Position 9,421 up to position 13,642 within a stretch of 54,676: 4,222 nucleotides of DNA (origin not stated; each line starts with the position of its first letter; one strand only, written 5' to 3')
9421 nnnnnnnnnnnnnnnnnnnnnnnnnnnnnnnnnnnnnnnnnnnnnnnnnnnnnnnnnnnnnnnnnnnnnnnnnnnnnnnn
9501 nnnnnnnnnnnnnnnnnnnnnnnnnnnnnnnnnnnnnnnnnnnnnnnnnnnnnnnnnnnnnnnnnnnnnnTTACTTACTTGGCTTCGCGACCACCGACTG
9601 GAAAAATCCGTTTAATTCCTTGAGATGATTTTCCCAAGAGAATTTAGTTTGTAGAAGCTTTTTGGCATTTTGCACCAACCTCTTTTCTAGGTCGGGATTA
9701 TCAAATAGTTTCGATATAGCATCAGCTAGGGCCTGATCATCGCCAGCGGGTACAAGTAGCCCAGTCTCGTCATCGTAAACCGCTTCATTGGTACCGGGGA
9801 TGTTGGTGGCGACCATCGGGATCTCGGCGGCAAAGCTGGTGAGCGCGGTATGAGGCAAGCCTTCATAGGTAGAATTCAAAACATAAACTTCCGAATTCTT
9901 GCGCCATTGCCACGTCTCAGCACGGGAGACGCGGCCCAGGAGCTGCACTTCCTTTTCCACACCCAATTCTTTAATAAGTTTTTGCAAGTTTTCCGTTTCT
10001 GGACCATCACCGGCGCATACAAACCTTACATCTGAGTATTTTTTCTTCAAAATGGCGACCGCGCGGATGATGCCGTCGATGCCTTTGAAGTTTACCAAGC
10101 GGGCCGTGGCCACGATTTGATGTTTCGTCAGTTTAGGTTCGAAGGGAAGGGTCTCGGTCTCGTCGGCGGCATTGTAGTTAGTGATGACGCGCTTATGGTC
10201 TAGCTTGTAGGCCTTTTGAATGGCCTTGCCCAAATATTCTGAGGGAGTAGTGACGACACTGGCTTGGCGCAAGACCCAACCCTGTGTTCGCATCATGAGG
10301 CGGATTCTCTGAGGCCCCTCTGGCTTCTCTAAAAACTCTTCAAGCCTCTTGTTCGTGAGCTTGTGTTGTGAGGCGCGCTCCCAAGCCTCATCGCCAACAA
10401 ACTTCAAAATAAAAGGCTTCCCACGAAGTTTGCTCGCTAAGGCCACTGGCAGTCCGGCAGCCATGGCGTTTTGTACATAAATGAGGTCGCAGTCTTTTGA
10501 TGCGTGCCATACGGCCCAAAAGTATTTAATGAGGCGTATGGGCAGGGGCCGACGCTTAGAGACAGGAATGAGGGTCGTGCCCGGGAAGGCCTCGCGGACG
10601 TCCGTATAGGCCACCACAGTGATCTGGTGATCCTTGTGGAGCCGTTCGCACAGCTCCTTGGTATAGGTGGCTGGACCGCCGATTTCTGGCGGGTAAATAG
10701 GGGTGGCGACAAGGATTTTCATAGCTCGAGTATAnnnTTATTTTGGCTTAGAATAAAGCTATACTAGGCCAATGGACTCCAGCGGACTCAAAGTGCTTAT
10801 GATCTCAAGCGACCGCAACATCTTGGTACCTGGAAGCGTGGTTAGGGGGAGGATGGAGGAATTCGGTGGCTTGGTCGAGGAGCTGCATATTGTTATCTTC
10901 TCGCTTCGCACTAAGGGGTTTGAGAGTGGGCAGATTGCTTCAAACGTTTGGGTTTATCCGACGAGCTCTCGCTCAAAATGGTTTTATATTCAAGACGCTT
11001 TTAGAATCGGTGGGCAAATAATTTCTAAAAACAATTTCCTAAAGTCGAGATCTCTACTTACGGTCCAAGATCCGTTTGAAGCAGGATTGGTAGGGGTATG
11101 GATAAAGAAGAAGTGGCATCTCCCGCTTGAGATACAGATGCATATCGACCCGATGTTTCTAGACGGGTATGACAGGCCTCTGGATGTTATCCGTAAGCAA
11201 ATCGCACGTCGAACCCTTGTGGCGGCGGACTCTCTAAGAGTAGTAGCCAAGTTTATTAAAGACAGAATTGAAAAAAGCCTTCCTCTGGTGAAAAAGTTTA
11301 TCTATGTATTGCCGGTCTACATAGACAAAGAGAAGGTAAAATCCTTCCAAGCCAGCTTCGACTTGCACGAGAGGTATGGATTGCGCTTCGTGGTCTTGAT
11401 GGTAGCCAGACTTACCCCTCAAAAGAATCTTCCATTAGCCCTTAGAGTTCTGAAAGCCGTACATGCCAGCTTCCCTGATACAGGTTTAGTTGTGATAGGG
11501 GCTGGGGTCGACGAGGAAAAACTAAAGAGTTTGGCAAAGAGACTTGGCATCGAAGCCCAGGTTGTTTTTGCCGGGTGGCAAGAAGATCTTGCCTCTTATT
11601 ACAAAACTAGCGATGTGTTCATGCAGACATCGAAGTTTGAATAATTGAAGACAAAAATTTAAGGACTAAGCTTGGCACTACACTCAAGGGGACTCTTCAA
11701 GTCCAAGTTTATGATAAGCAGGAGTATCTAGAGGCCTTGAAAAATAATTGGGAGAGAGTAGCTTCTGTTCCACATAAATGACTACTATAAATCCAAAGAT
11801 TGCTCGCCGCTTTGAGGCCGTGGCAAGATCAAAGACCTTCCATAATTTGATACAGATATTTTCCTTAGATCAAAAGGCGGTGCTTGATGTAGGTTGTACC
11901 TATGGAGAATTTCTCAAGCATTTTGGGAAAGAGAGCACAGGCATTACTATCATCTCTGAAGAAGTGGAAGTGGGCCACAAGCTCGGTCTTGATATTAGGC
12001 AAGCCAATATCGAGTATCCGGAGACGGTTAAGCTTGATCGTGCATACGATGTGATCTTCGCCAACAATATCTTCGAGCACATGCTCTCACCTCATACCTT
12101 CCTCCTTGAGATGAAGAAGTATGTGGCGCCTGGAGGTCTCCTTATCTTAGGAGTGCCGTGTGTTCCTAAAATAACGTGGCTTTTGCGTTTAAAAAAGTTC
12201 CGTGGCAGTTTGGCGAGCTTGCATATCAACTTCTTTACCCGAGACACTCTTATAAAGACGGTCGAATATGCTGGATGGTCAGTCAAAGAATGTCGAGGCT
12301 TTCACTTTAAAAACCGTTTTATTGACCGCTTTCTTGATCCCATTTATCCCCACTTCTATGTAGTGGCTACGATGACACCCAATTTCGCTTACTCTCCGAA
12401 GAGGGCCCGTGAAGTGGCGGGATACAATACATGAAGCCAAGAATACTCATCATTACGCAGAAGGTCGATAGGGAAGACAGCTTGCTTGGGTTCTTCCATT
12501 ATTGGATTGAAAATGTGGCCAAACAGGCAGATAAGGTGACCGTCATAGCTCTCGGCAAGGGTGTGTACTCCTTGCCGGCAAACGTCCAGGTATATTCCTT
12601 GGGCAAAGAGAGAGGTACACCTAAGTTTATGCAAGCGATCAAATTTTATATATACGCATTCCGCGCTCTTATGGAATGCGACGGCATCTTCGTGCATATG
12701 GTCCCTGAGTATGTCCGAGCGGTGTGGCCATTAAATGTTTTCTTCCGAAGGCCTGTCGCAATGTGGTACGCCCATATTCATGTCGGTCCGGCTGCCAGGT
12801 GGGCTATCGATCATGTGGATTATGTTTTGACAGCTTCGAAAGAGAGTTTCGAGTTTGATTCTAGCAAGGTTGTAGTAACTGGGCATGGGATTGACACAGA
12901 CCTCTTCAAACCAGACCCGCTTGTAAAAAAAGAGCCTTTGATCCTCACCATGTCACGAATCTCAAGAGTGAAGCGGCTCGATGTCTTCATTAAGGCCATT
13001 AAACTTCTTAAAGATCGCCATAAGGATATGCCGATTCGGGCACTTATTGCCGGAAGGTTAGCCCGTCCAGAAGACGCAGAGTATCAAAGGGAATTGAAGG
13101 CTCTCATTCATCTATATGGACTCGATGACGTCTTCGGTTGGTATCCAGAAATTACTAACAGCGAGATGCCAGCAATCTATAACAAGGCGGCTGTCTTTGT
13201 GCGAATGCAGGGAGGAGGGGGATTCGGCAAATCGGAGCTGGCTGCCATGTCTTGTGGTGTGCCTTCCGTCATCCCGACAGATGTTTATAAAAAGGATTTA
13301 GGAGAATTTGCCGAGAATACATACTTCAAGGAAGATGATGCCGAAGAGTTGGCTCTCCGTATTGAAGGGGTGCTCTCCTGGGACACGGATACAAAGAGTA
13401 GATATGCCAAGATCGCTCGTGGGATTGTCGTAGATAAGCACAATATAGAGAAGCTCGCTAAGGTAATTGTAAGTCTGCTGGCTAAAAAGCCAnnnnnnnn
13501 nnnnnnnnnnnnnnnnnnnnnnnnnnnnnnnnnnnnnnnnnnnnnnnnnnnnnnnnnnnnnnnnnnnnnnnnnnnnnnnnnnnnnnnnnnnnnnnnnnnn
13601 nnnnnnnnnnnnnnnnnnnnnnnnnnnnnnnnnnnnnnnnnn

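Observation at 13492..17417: Compact, translationally coupled module for a polyprenyl-phosphate-pentose donor (DPA/DPR-like pathway), its flippase and a GT-C user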

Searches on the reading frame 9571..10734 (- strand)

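Call 37: search_protein_families(library=pfam, proteins=[window:9571-10734:-], max_evalue=0.001)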
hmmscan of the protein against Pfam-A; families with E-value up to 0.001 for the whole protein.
window:9571-10734:- (387 aa): 7 families
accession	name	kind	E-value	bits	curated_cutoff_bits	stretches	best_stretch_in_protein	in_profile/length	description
PF00534.26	Glycos_transf_1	-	3.8e-41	140.9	26.4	1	201-359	12-171/172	Glycosyl transferases group 1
PF13692.12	Glyco_trans_1_4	-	3.6e-33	115.2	27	1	205-346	2-142/142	Glycosyl transferases group 1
PF13439.12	Glyco_transf_4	-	8.7e-15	55.6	28.5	1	18-192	1-168/170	Glycosyltransferase Family 4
PF13579.12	Glyco_trans_4_4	-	1.9e-14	54.8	29.7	1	19-186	1-155/158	Glycosyl transferase 4-like domain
PF20706.3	GT4-conflict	-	1.4e-08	34.6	26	1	193-374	189-385/385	Family 4 Glycosyltransferase in conflict systems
PF13477.12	Glyco_trans_4_2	-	0.00021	21.9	23.4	0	23-114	11-108/139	Glycosyl transferase 4-like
PF13524.12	Glyco_trans_1_2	-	0.00024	21.5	25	1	231-374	11-142/144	Glycosyl transferase-like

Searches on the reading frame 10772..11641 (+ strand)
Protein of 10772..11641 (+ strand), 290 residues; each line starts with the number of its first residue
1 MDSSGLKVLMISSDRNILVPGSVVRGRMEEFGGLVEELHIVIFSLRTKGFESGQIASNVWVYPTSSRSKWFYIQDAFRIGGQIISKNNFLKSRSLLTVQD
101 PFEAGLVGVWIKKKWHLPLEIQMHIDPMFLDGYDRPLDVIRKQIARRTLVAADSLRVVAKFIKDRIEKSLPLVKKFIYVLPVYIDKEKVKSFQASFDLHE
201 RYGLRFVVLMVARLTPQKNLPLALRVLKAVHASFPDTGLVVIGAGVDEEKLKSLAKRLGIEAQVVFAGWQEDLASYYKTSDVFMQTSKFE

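Call 37: search_protein_families(library=pfam, proteins=[window:10772-11641:+], max_evalue=0.001)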
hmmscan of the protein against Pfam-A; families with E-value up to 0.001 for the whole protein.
window:10772-11641:+ (290 aa): 2 families
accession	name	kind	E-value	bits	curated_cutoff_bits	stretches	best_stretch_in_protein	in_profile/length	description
PF00534.26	Glycos_transf_1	-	1.2e-17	64.4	26.4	1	205-290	15-103/172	Glycosyl transferases group 1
PF13692.12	Glyco_trans_1_4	-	1.2e-13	52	27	1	206-288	2-85/142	Glycosyl transferases group 1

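Call 83: search_protein_families(library=ncbifam, proteins=[window:10772-11641:+], max_evalue=0.01)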
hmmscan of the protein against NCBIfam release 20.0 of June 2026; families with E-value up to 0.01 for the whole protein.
window:10772-11641:+ (290 aa): 20 families
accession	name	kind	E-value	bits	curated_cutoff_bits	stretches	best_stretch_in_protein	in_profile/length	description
TIGR03999.1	thiol_BshA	equivalog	7.4e-11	41.6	273.7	1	142-290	135-283/375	N-acetyl-alpha-D-glucosaminyl L-malate synthase BshA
NF038229.1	Glyco4_Geo_Pelo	equivalog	1.1e-09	37.8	400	1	136-290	94-248/338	GPMC system family 4 glycosyltransferase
NF007396.0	PRK09922.1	equivalog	8e-09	34.8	385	1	210-290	187-270/361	lipopolysaccharide 1,6-galactosyltransferase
NF047881.1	glyco_SdgB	exception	1.3e-08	34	800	1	195-290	311-406/496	serine-aspartate repeat adhesin O-glycosyltransferase SdgB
TIGR03088.1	stp2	hypoth_equivalog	4.9e-08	32.4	409.05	1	204-288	193-281/374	TIGR03088 family PEP-CTERM/XrtA system glycosyltransferase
TIGR04063.1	stp3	hypoth_equivalog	6.3e-08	31.9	442.05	1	143-284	149-294/397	TIGR04063 family PEP-CTERM/XrtA system glycosyltransferase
NF049988.1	MGlcDAGSynMgs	equivalog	2.8e-07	30.2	400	1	160-288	168-298/398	alpha-monoglucosyldiacylglycerol synthase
NF001900.0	PRK00654.1-3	equivalog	9.1e-07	27.7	509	1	205-290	272-358/481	glycogen synthase GlgA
NF047880.1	glyco_SdgA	exception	1e-06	27.6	800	1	180-290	291-400/488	serine-aspartate repeat adhesin O-glycosyltransferase SdgA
TIGR02095.1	glgA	subfamily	1.1e-06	27.6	328.45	1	189-290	279-379/477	glycogen/starch synthase, ADP-glucose type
NF038255.1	exopoly_VpsD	equivalog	1.2e-06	27.7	300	1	150-288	155-291/381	VpsD family glycosyltransferase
NF001899.0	PRK00654.1-2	equivalog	2.3e-06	26.3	459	1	190-290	277-376/478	glycogen synthase GlgA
NF050063.1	ProtGlycPglJ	equivalog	2.9e-06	26.8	500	1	206-290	195-276/363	N-acetylgalactosamine-N,N'-diacetylbacillosaminyl-diphospho-undecaprenol 4-alpha-N-acetylgalactosaminyltransferase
NF001898.0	PRK00654.1-1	equivalog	7.7e-06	24.8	603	1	188-290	277-379/477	glycogen synthase GlgA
NF011726.0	PRK15179.1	equivalog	1.7e-05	23.4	733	1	203-290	515-602/694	Vi polysaccharide biosynthesis protein TviE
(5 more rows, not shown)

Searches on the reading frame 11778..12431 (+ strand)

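Call 37: search_protein_families(library=pfam, proteins=[window:11778-12431:+], max_evalue=0.001)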
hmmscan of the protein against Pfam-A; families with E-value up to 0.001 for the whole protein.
window:11778-12431:+ (218 aa): 7 families
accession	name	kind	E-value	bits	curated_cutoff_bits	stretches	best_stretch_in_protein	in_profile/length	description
PF13489.12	Methyltransf_23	-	2.7e-16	60.2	27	1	29-169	20-161/164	Methyltransferase domain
PF08241.18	Methyltransf_11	-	1.2e-09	39.1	21.2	1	36-124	1-95/95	Methyltransferase domain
PF08242.18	Methyltransf_12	-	4.9e-08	34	30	1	36-122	1-98/98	Methyltransferase domain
PF13847.12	Methyltransf_31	-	6.3e-07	29.6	27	1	32-128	4-113/145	Methyltransferase domain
PF13649.12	Methyltransf_25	-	1.6e-05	25.9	27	1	35-120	1-97/97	Methyltransferase domain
PF02353.26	CMAS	-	0.00056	19.8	27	1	30-124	60-164/273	Mycolic acid cyclopropane synthetase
PF08003.17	Methyltransf_9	-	0.00078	18.9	23.8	0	27-126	111-219/315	Protein of unknown function (DUF1698)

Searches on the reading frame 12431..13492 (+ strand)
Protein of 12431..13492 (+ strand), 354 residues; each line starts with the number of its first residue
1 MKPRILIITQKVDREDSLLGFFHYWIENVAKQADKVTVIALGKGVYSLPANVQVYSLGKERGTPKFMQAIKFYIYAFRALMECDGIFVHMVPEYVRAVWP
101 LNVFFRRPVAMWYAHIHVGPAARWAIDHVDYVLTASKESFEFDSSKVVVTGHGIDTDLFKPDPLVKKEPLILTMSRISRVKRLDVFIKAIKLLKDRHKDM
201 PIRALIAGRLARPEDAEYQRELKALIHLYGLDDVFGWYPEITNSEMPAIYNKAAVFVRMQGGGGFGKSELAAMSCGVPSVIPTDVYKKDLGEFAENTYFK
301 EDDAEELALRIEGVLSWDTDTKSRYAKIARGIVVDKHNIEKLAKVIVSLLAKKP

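Call 3: search_protein_families(library=pfam, proteins=[window:12431-13492:+], max_evalue=0.01)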
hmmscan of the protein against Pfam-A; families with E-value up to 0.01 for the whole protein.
window:12431-13492:+ (354 aa): 3 families
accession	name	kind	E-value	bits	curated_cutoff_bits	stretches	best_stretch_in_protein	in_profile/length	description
PF00534.26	Glycos_transf_1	-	3.5e-19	69.4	26.4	1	159-327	6-167/172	Glycosyl transferases group 1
PF13692.12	Glyco_trans_1_4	-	1.1e-15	58.5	27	1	169-315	2-140/142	Glycosyl transferases group 1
PF20706.3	GT4-conflict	-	0.0018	17.8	26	1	145-283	172-312/385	Family 4 Glycosyltransferase in conflict systems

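Call 4: search_protein_families(library=ncbifam, proteins=[window:12431-13492:+], max_evalue=0.01)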
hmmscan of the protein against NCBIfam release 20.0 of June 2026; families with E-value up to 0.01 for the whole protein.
window:12431-13492:+ (354 aa): 13 families
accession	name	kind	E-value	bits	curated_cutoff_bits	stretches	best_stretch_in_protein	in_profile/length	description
NF041876.1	EPS_EpsE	equivalog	2.2e-13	50.2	400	1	144-346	185-389/389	exopolysaccharide biosynthesis GT4 family glycosyltransferase EpsE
NF038295.1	EPS_HpsP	equivalog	8.3e-11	41.5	550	1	166-348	205-382/388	hormogonium polysaccharide biosynthesis glycosyltransferase HpsP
NF038255.1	exopoly_VpsD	equivalog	2.9e-08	33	300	1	126-325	157-358/381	VpsD family glycosyltransferase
TIGR04005.1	wcaL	equivalog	6.7e-08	31.8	537.6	1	144-350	196-403/406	colanic acid biosynthesis glycosyltransferase WcaL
TIGR02149.1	glgA_Coryne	subfamily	1.7e-07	30.7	302.4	1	141-348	165-385/391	glycogen synthase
TIGR03088.1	stp2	hypoth_equivalog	9.8e-07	28.1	409.05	1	157-344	183-364/374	TIGR03088 family PEP-CTERM/XrtA system glycosyltransferase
TIGR04047.1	MSMEG_0565_glyc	hypoth_equivalog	1.2e-06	27.9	259.85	1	169-315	194-339/373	MSMEG_0565 family glycosyltransferase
TIGR03449.1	mycothiol_MshA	equivalog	1e-05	24.6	462.5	1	140-280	183-331/406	D-inositol-3-phosphate glycosyltransferase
TIGR02472.1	sucr_P_syn_N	equivalog_domain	0.00015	20.7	576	1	167-316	247-405/439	sucrose-phosphate synthase, putative, glycosyltransferase domain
NF041010.1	glycosy_Agl16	equivalog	0.00056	18.9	575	1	141-255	152-256/352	glycosylation protein Agl16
NF046085.1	XrtY_assoc_Gly1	equivalog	0.0014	17.5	400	1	171-348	212-379/387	XrtY-associated glycosyltransferase XYAG1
TIGR02470.1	sucr_synth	equivalog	0.0019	16.4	810.4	1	166-280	548-671/784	sucrose synthase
TIGR03999.1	thiol_BshA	equivalog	0.0049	15.8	273.7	0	165-341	196-361/375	N-acetyl-alpha-D-glucosaminyl L-malate synthase BshA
